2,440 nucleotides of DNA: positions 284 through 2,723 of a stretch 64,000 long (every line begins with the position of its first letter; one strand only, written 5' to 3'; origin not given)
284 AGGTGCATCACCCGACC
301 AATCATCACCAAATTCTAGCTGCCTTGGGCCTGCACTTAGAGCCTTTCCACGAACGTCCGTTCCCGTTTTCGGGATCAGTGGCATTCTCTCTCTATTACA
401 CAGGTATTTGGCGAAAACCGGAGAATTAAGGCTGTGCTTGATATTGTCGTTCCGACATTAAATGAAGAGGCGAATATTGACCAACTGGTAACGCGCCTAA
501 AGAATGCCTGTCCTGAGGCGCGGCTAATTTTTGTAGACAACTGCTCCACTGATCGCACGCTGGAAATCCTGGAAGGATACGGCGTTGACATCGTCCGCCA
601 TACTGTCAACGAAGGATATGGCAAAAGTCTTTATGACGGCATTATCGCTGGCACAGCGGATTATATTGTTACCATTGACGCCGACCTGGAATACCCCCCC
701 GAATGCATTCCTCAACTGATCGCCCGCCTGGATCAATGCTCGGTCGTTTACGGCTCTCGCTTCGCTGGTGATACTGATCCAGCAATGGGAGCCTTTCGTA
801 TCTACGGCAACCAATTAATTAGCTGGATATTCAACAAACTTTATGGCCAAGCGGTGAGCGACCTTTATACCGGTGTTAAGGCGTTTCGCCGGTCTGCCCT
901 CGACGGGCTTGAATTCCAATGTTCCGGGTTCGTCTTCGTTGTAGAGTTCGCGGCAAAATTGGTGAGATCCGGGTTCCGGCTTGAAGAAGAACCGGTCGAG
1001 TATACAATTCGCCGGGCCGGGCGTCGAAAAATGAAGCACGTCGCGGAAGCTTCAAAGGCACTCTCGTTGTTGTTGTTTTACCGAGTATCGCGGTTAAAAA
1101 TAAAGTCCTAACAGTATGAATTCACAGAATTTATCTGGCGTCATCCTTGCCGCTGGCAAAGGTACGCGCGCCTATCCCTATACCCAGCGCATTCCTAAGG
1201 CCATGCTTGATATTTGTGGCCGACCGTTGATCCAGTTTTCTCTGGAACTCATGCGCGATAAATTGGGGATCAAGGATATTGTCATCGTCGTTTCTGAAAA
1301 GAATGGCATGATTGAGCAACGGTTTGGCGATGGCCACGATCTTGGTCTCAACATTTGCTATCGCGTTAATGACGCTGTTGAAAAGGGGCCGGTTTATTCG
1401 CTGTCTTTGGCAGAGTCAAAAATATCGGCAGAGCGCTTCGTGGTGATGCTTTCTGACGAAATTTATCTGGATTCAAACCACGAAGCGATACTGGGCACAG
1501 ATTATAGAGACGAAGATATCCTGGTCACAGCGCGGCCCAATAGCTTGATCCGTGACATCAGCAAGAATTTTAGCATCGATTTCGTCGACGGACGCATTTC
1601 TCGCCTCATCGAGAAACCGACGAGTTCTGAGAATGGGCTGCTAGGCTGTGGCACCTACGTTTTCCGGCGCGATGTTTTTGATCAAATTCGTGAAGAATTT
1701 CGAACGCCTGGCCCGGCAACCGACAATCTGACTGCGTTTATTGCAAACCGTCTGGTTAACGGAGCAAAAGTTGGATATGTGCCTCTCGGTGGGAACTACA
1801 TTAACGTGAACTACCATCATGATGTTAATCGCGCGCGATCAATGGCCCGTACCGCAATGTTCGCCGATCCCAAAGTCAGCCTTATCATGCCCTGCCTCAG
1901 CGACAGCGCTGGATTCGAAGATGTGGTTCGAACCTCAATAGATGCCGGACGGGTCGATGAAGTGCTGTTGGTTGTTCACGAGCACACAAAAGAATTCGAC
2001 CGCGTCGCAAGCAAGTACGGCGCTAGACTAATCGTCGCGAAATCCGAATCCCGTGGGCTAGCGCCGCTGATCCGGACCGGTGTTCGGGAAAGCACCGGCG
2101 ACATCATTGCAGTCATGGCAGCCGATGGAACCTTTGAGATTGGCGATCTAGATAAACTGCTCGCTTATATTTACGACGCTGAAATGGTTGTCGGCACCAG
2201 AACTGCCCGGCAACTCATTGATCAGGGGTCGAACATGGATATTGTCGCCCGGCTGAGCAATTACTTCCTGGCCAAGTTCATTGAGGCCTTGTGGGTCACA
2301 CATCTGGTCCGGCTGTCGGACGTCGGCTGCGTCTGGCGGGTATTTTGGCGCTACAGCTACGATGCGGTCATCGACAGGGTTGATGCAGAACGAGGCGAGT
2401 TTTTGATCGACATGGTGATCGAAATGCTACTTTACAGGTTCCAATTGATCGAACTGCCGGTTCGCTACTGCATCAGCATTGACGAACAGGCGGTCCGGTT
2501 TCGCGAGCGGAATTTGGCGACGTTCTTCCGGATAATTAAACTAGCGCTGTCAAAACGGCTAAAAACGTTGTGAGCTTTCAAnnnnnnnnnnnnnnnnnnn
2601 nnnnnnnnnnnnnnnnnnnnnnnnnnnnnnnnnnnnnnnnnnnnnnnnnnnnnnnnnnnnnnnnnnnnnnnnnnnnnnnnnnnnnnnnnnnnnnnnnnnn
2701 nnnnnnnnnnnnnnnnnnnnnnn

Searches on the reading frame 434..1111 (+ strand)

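Call 40: search_protein_families(library=pfam, proteins=[window:434-1111:+], max_evalue=0.0001)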
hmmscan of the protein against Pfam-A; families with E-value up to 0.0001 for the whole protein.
window:434-1111:+ (225 aa): 1 family
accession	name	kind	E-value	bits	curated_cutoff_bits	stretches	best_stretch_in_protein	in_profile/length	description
PF00535.33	Glycos_transf_2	-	1.7e-28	100.1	23.3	1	4-156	2-164/168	Glycosyl transferase family 2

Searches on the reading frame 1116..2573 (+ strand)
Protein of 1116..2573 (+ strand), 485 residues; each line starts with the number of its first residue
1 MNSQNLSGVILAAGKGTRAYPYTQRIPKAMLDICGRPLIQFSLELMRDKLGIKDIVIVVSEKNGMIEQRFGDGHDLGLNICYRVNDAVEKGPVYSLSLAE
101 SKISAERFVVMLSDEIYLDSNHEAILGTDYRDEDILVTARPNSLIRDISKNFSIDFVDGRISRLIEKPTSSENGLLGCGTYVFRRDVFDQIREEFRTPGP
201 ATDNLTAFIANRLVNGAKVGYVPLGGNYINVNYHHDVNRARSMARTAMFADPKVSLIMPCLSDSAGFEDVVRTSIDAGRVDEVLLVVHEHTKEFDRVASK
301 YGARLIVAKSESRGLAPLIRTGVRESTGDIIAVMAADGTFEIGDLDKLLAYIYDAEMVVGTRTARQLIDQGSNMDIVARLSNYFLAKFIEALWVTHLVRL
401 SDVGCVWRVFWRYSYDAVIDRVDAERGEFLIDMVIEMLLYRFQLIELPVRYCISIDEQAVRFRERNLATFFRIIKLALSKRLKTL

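Call 40: search_protein_families(library=pfam, proteins=[window:1116-2573:+], max_evalue=0.0001)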
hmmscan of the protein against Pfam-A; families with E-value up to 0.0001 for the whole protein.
window:1116-2573:+ (485 aa): 4 families
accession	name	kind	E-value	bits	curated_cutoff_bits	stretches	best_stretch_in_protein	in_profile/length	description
PF00483.29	NTP_transferase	-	1.4e-23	84.2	21.2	1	8-227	2-224/245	Nucleotidyl transferase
PF12804.13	NTP_transf_3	-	5.7e-16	59.5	27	1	8-140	1-123/160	MobA-like NTP transferase domain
PF00535.33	Glycos_transf_2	-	1.2e-09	38.8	23.3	1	255-367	1-120/168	Glycosyl transferase family 2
PF01128.25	IspD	-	4.9e-06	26.9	27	1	9-66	4-59/221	2-C-methyl-D-erythritol 4-phosphate cytidylyltransferase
